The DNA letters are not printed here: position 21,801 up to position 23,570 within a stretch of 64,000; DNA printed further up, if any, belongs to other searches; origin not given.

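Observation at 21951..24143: Complete 12-TM MFS permease domain fused in-frame to a LivF-type ABC ATPase inside a Liv/HAAT-like importer operon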

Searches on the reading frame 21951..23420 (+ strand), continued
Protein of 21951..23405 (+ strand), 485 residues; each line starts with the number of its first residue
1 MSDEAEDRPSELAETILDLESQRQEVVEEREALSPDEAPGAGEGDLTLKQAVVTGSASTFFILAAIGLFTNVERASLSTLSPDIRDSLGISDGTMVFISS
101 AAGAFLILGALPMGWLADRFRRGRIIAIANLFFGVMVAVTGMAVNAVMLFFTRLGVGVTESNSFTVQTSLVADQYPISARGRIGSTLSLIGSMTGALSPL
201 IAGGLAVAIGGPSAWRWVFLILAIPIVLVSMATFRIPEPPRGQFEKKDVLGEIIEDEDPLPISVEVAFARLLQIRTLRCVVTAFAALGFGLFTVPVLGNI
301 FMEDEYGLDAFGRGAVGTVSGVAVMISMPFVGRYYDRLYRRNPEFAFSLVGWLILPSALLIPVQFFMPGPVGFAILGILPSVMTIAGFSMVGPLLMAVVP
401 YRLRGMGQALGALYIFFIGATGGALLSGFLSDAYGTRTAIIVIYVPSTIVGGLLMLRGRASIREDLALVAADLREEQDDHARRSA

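Call 63: predict_structure(alignment_id=A2)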
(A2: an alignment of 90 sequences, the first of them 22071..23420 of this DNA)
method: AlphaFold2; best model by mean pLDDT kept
length: 450 residues; sequences in the alignment: 90
mean_pLDDT: 88.5   pTM: 0.84
mean pLDDT of the five models: 88.5, 87.8, 87.4, 86.1, 85.5
residues with pLDDT >= 90: 264; 70-90: 164; 50-70: 17; < 50: 5
segments of 3 or more residues with pLDDT < 50: 1-3
pLDDT, mean of each block of 10 residues (from residue 1): 67 90 94 94 95 91 79 85 94 97 95 93 88 85 84 90 94 94 96 92 71 55 82 92 91 91 95 94 91 89 93 96 96 96 91 84 80 80 91 94 95 94 90 81 75
secondary structure, 60 per line:
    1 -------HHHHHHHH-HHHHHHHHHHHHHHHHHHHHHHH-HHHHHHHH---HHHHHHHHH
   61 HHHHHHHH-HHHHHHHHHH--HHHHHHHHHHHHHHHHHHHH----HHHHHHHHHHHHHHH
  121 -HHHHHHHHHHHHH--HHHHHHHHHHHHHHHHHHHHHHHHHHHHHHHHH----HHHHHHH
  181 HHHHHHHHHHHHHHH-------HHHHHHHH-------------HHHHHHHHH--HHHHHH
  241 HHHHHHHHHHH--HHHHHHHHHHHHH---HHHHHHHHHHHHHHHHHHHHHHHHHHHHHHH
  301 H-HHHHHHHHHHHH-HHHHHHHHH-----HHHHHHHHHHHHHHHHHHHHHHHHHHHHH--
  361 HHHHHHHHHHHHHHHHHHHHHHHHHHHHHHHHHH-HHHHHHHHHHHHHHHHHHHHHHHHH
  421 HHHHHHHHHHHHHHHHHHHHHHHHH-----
elements in order: H8-15 H17-39 H41-48 H52-68 H70-79 H82-101 H106-120 H122-134 H137-169 H174-195 H203-210 H224-232 H235-251 H254-266 H270-301 H303-314 H316-324 H330-358 H361-394 H396-445
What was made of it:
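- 22086..23330 (+): 12-TM MFS domain (aa 46-460). Motifs: motif A at 114-124 (nt 22290-22322); motif B R153..G157; D173-x-Y-P; SP/GP in TM5; W215-R216; the second-half motif A G332..D336-R337; and R404. The model has pLDDT 88.5 and pTM 0.84 (call 63).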

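Call 66: fold_search(model_id=the predicted structure, library=pdb)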
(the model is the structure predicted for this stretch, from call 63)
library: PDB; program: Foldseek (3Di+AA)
matches with E <= 10: 824; with E <= 0.001: 468
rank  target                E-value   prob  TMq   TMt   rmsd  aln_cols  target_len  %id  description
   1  6e9n_A                6.0e-14  1.00  0.71  0.77   5.1       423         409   21  E. coli D-galactonate:proton symporter in the inward open form (released 2019-05-22)
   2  8rl7_A                1.4e-13  1.00  0.79  0.84   4.0       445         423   16  SPNS2 in complex with homo Di-Gluebody GbD12 (released 2025-01-15)
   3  7yub_R                4.9e-13  1.00  0.75  0.78   4.1       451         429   17  S1P-bound human SPNS2 (released 2023-09-06)
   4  8rl8                  5.3e-13  1.00  0.78  0.83   3.8       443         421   17  SPNS2 in complex with homo Di-Gluebody GbD12 - SPNS2 local refinement (released 2025-01-15)
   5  8qv5_A                6.8e-13  1.00  0.77  0.81   4.2       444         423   17  Structure of human SPNS2 in LMNG (released 2025-02-19)
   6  8rld                  8.0e-13  1.00  0.79  0.84   4.0       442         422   16  SPNS2:sfGFP hetero dimer assembled by Di-Gluebody - SPNS2 local refinement (released 2025-01-15)
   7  8jhq                  1.1e-12  1.00  0.80  0.80   3.4       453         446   17  Cryo-EM structure of human S1P transporter SPNS2 bound with S1P (released 2024-01-10)
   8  8qv6_A                1.6e-12  1.00  0.77  0.81   4.1       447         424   16  Structure of human SPNS2 in DDM (released 2025-02-19)
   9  8ex4                  4.4e-12  1.00  0.78  0.84   3.0       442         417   17  Human S1P transporter Spns2 in an inward-facing open conformation (state 1) (released 2023-05-31)
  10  8ex6                  6.3e-12  1.00  0.75  0.81   4.7       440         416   17  Human S1P transporter Spns2 in an inward-facing open conformation (state 1*) (released 2023-05-31)
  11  8g92                  6.9e-12  1.00  0.71  0.77   5.8       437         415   15  Structure of inhibitor 16d-bound SPNS2 (released 2023-05-24)
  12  6e8j                  7.4e-12  1.00  0.65  0.64   6.1       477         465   16  Crystal Structure of A Bacterial Homolog to Human Lysosomal Transporter, Spinster, in Inward-facing And Occupied Conform (released 2019-08-14)
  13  8jhr                  9.5e-12  1.00  0.74  0.78   4.6       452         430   16  Cryo-EM structure of human S1P transporter SPNS2 bound with an inhibitor 16d (released 2024-01-10)
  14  7yud_R                1.4e-11  1.00  0.73  0.78   3.9       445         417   16  FTY720p-bound human SPNS2 (released 2023-09-06)
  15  6e9c                  1.5e-11  1.00  0.69  0.65   5.9       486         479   17  Selenomethionine Derivative Structure of A Bacterial Homolog to Human Lysosomal Transporter, Spinster (released 2019-08-14)
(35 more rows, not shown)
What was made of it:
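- On Major facilitator superfamily: Foldseek TM scores are 0.71-0.80 to DgoT and SPNS2 (calls 63, 66).
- The model has the canonical MFS fold, at TM 0.71-0.80 to DgoT and SPNS2 (calls 63, 66).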

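Call 70: find_homologous_proteins(query=P0240, max_evalue=1e-30)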
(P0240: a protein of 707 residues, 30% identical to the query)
Query P0240 (707 aa): 420 proteins with E <= 1e-30 among 8000 candidates; the best 120 are listed.
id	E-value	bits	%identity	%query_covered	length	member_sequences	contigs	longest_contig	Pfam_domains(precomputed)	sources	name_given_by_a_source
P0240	0.0e+0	1499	100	100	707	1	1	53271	PF00005.34,PF07690.22,PF13304.13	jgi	jgi:ABC-type branched-subunit amino acid transport system ATPase component/predicted MFS family arab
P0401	0.0e+0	1260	83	99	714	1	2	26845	PF00005.34,PF03137.27,PF07690.22,PF13304.13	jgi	jgi:ABC-type branched-subunit amino acid transport system ATPase component/predicted MFS family arab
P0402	0.0e+0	1108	73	98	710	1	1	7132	PF00005.34,PF03137.27,PF07690.22,PF13304.13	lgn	-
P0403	0.0e+0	1096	71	99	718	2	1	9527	PF00005.34,PF03137.27,PF07690.22,PF13304.13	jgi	-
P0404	0.0e+0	1084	71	99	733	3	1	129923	PF00005.34,PF03137.27,PF07690.22,PF13304.13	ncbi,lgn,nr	ncbi:MAG: MFS transporter [Actinobacteria bacterium]|nr:MFS transporter [Actinomycetota bacterium]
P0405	0.0e+0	1071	70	99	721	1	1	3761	PF00005.34,PF07690.22,PF13304.13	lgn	-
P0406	0.0e+0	1068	70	99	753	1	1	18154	PF00005.34,PF03137.27,PF07690.22,PF13304.13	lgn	-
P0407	0.0e+0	1043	67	99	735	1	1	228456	PF00005.34,PF07690.22,PF13304.13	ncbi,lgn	-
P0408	0.0e+0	1043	67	99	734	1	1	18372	PF00005.34,PF03137.27,PF07690.22,PF13304.13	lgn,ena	-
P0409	0.0e+0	1039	66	99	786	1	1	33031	PF00005.34,PF03137.27,PF07690.22,PF13304.13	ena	-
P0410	1.4e-290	984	71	92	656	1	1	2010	PF00005.34,PF07690.22,PF13304.13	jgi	jgi:ABC-type branched-subunit amino acid transport system ATPase component/predicted MFS family arab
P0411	2.5e-258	877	69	85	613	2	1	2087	PF00005.34,PF07690.22,PF13304.13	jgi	jgi:ABC-type branched-subunit amino acid transport system ATPase component/predicted MFS family arab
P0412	3.3e-198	678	73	62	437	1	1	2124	PF00005.34,PF07690.22,PF13304.13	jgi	jgi:branched-chain amino acid transport system ATP-binding protein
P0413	1.6e-190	653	74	58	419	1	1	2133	PF00005.34,PF07690.22,PF13304.13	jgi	jgi:ABC-type branched-subunit amino acid transport system ATPase component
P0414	7.4e-165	568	43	98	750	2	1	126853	PF00005.34,PF07690.22,PF13304.13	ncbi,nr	ncbi:MAG: branched-chain amino acid transport system ATP-binding protein livF [Actinomycetota bacter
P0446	1.2e-148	515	45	96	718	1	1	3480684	PF00005.34,PF07690.22,PF13304.13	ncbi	ncbi:MAG: ATP-binding protein [Ilumatobacteraceae bacterium]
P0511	8.5e-133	462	40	94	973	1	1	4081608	PF12399.15,PF13604.13,PF00005.34,PF13175.13,PF13476.13,PF13555.13,PF02463.26,PF07690.22,PF13304.13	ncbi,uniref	ncbi:MFS transporter [Actinospongicola halichondriae]|uniref:MFS transporter n=1 Tax=Actinospongicol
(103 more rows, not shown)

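Call 72: find_encoding_contigs(protein=P0511, flank=7000, max_places=1)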
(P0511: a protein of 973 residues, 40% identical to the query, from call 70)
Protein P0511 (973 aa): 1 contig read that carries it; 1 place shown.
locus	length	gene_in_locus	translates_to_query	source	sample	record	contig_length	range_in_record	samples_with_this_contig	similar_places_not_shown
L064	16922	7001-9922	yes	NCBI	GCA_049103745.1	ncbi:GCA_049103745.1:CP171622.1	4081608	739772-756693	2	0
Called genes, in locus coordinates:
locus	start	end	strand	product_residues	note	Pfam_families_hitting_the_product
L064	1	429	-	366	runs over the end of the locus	PF01544:CorA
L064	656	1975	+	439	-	-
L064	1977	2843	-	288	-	PF00296:Bac_luciferase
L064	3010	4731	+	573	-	-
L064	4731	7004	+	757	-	PF02653:BPD_transp_2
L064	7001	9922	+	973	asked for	PF07690:MFS_1, PF00005:ABC_tran, PF13476:AAA_23 (faint), PF13555:AAA_29 (faint), PF13604:AAA_30 (faint), PF02463:SMC_N (faint), PF00005:ABC_tran, PF12399:BCA_ABC_TP_C, +2 more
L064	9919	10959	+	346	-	-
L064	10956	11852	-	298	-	PF00296:Bac_luciferase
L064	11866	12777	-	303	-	PF00296:Bac_luciferase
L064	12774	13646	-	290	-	PF00892:EamA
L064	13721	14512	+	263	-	-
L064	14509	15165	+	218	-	PF09997:DUF2238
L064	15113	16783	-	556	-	PF05681:Fumerase, PF05683:Fumerase_C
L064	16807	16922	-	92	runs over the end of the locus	-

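Call 73: find_encoding_contigs(protein=P0446, flank=7000, max_places=1)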
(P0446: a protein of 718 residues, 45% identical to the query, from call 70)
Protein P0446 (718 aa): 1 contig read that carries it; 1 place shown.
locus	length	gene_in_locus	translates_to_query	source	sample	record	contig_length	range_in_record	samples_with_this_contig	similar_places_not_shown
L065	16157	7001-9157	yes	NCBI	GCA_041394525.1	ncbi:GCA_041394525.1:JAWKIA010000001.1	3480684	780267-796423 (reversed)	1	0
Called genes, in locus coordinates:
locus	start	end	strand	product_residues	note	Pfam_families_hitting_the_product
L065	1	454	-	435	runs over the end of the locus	PF00202:Aminotran_3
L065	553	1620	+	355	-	PF00291:PALP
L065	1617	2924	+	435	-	PF00206:Lyase_1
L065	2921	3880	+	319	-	PF00561:Abhydrolase_1, PF12146:Hydrolase_4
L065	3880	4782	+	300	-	PF02517:Rce1-like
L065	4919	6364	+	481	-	-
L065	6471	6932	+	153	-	-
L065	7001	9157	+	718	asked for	PF07690:MFS_1, PF00005:ABC_tran, PF13304:AAA_21 (faint)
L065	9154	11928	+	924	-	PF02653:BPD_transp_2, PF00005:ABC_tran, PF13304:AAA_21 (faint), PF12399:BCA_ABC_TP_C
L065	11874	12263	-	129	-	PF12680:SnoaL_2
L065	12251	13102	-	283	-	PF04951:Peptidase_M55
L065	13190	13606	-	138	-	-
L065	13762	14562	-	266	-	PF00144:Beta-lactamase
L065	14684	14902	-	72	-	PF00893:Multi_Drug_Res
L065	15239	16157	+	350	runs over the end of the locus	PF01381:HTH_3, PF12844:HTH_19 (weak), PF13560:HTH_31, PF07883:Cupin_2 (weak)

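Call 81: search_protein_families(library=pfam, proteins=[L064:3010-4728:+, L064:9919-10956:+, L059:11137-12843:+, L063:10138-11328:+, L065:4919-6361:+, L063:2793-4733:+], max_evalue=0.1)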
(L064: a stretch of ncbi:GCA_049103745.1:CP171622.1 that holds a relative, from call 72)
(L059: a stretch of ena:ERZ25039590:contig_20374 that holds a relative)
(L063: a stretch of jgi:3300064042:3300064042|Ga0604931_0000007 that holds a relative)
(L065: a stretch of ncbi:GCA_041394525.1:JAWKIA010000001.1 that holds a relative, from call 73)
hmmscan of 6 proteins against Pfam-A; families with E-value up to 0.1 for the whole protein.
L064:3010-4728:+ (573 aa): 0 families

L064:9919-10956:+ (346 aa): 0 families

L059:11137-12843:+ (569 aa): 0 families

L063:10138-11328:+ (397 aa): 0 families

L065:4919-6361:+ (481 aa): 1 family
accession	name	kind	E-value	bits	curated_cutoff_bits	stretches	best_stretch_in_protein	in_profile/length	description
PF20101.4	DUF6491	-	0.015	15.8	27.5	1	3-37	2-39/138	Family of unknown function (DUF6491)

L063:2793-4733:+ (647 aa): 0 families
